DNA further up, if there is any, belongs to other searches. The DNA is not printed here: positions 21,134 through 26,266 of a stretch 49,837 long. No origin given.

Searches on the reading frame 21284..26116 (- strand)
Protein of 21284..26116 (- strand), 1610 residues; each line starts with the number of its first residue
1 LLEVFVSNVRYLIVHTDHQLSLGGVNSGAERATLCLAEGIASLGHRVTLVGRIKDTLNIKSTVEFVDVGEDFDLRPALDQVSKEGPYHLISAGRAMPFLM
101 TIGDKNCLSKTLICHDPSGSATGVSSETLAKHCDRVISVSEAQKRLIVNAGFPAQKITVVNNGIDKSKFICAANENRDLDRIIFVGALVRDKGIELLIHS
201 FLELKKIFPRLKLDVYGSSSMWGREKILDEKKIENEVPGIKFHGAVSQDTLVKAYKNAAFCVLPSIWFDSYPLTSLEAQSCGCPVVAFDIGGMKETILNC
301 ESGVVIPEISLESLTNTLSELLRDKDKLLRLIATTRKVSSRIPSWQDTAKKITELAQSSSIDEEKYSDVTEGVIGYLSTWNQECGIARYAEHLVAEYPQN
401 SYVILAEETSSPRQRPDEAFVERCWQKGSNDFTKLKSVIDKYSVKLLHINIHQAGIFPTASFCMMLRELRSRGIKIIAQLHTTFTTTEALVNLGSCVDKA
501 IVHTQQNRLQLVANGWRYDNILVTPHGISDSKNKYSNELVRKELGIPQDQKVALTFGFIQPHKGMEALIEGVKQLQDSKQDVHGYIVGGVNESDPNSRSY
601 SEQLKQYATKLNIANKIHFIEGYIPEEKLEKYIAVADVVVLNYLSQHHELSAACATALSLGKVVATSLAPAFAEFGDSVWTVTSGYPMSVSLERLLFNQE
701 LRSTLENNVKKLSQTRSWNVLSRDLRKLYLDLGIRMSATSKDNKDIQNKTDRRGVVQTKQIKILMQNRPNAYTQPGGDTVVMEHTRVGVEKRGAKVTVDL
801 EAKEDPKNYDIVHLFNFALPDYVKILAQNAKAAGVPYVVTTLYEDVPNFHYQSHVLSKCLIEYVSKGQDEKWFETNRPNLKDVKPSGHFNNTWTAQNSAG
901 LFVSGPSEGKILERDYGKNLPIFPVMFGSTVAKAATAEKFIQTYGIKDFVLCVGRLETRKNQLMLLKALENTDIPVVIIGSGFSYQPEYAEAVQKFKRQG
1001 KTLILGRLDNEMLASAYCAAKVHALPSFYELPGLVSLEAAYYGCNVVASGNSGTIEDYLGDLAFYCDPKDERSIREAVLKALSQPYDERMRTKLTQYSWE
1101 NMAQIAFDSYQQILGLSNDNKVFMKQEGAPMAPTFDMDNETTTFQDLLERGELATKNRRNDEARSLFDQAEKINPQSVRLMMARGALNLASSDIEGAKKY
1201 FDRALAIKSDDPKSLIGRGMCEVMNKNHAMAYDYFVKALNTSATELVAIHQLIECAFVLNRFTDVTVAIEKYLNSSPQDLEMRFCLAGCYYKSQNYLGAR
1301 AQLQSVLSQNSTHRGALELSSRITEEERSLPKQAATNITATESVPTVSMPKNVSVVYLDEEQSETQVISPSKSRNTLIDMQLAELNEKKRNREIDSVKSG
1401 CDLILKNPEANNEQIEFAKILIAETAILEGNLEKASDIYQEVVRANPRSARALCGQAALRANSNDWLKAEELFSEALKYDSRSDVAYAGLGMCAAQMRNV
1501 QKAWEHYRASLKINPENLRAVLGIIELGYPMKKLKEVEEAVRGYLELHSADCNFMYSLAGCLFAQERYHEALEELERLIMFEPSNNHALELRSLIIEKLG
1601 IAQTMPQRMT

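Call 17: search_protein_families(library=pfam, proteins=[window:21284-26116:-], max_evalue=0.001)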
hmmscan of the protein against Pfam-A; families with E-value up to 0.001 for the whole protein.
window:21284-26116:- (1610 aa): 23 families
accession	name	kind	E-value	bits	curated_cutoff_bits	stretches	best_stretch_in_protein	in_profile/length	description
PF00534.26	Glycos_transf_1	-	5.3e-63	212.1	26.4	3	174-337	10-171/172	Glycosyl transferases group 1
PF13692.12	Glyco_trans_1_4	-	2.1e-52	177.6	27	3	181-324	3-142/142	Glycosyl transferases group 1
PF07719.23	TPR_2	-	1e-21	75.6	27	0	1486-1517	3-34/34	Tetratricopeptide repeat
PF14559.12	TPR_19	-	5.2e-19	68.8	25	0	1156-1212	3-59/68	Tetratricopeptide repeat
PF13432.12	TPR_16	-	3.4e-17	63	32.7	1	1149-1212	2-65/65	Tetratricopeptide repeat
PF00515.34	TPR_1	-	3.6e-16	58.6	27.8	0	1486-1517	3-34/34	Tetratricopeptide repeat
PF13439.12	Glyco_transf_4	-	1.7e-15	57.9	28.5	1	27-167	2-169/170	Glycosyltransferase Family 4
PF13428.12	TPR_14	-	1.1e-13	50.8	23.5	0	1147-1186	4-43/44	Tetratricopeptide repeat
PF25062.1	ARM_TT21_N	-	6.4e-11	42.8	40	1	1157-1255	113-211/222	Tetratricopeptide repeat protein 21 N-terminal ARM repeat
PF13579.12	Glyco_trans_4_4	-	1.6e-10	42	29.7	0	128-163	123-158/158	Glycosyl transferase 4-like domain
PF12895.13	ANAPC3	-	4.7e-10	40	27.2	0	1269-1319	12-61/82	Anaphase-promoting complex, cyclosome, subunit 3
PF13371.12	TPR_9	-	2.5e-09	37.5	35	0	1153-1213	4-64/73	Tetratricopeptide repeat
PF13424.12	TPR_12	-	2.3e-08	34.5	30.1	0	1431-1478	25-73/77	Tetratricopeptide repeat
PF13181.12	TPR_8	-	3.3e-08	33.5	25.7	0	1486-1517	3-34/34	Tetratricopeptide repeat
PF20706.3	GT4-conflict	-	1.4e-07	31.3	26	0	154-300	171-323/385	Family 4 Glycosyltransferase in conflict systems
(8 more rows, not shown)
